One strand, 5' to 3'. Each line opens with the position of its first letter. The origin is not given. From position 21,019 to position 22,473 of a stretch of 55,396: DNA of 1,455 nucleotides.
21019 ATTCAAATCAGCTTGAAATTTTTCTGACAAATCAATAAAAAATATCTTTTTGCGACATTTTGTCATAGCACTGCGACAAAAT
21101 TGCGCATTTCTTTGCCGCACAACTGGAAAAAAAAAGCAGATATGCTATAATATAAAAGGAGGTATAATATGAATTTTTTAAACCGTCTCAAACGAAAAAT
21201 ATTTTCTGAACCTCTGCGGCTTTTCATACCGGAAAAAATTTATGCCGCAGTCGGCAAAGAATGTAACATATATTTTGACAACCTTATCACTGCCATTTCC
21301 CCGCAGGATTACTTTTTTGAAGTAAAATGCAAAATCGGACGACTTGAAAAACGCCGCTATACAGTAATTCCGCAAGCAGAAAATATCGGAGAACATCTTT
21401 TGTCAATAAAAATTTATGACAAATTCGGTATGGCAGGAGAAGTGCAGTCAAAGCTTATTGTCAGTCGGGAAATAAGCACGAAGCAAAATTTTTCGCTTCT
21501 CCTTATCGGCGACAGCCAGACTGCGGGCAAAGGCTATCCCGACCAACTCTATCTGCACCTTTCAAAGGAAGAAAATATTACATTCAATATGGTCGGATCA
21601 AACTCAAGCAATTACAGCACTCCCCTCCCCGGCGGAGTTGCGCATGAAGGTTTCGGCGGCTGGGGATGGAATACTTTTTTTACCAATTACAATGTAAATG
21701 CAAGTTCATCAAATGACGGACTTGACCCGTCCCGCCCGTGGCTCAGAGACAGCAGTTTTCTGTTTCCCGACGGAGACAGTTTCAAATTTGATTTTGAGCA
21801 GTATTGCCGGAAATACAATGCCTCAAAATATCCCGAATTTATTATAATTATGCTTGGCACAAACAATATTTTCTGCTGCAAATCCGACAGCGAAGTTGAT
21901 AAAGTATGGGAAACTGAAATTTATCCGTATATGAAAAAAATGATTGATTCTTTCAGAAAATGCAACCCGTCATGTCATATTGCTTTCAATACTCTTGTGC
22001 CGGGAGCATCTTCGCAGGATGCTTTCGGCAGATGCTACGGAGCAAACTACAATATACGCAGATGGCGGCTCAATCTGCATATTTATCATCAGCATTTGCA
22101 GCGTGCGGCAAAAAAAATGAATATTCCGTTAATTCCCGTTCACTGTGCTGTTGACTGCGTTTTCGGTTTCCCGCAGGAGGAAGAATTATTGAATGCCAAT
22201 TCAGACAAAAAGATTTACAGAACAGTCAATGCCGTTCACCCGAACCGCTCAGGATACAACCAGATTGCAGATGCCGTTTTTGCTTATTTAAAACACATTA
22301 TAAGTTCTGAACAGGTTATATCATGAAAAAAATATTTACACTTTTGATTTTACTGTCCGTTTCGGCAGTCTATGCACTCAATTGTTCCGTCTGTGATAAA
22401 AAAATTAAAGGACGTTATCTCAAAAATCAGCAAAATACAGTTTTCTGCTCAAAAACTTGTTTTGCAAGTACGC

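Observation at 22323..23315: A signal-peptide-bearing zinc-finger array fused to a DA1-like HExxH peptidase (eukaryote-type architecture), coupled to the leaderless SGNH gene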

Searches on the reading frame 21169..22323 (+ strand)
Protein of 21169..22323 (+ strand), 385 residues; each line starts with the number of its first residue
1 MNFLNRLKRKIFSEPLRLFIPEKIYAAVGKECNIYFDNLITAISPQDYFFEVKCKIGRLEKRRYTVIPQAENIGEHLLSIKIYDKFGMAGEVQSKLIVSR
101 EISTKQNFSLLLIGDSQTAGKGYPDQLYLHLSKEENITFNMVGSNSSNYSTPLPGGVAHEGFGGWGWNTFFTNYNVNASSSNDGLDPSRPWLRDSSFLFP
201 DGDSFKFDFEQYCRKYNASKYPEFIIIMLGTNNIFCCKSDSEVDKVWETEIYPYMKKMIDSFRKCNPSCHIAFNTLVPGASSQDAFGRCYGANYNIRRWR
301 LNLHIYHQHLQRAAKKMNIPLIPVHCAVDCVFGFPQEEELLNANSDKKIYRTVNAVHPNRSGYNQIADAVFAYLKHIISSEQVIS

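Call 3: search_protein_families(library=pfam, proteins=[window:21169-22323:+], max_evalue=1)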
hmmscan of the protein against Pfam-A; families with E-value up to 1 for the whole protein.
window:21169-22323:+ (385 aa): 4 families
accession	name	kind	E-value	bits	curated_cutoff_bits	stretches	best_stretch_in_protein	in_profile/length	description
PF00657.28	Lipase_GDSL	-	7.7e-10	39.7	23.6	1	111-370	2-208/208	GDSL-like Lipase/Acylhydrolase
PF13472.12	Lipase_GDSL_2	-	8.6e-10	39.8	32.9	1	207-363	63-176/178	GDSL-like Lipase/Acylhydrolase family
PF04311.20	DUF459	-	0.057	13.2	27.2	0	207-233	45-71/197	Protein of unknown function (DUF459)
PF05876.18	GpA_ATPase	-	0.21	11.6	25.6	0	335-374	13-51/247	Phage terminase large subunit gpA, ATPase domain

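Call 4: search_protein_families(library=ncbifam, proteins=[window:21169-22323:+], max_evalue=1)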
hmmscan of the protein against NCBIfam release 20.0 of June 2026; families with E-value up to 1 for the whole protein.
window:21169-22323:+ (385 aa): 0 families
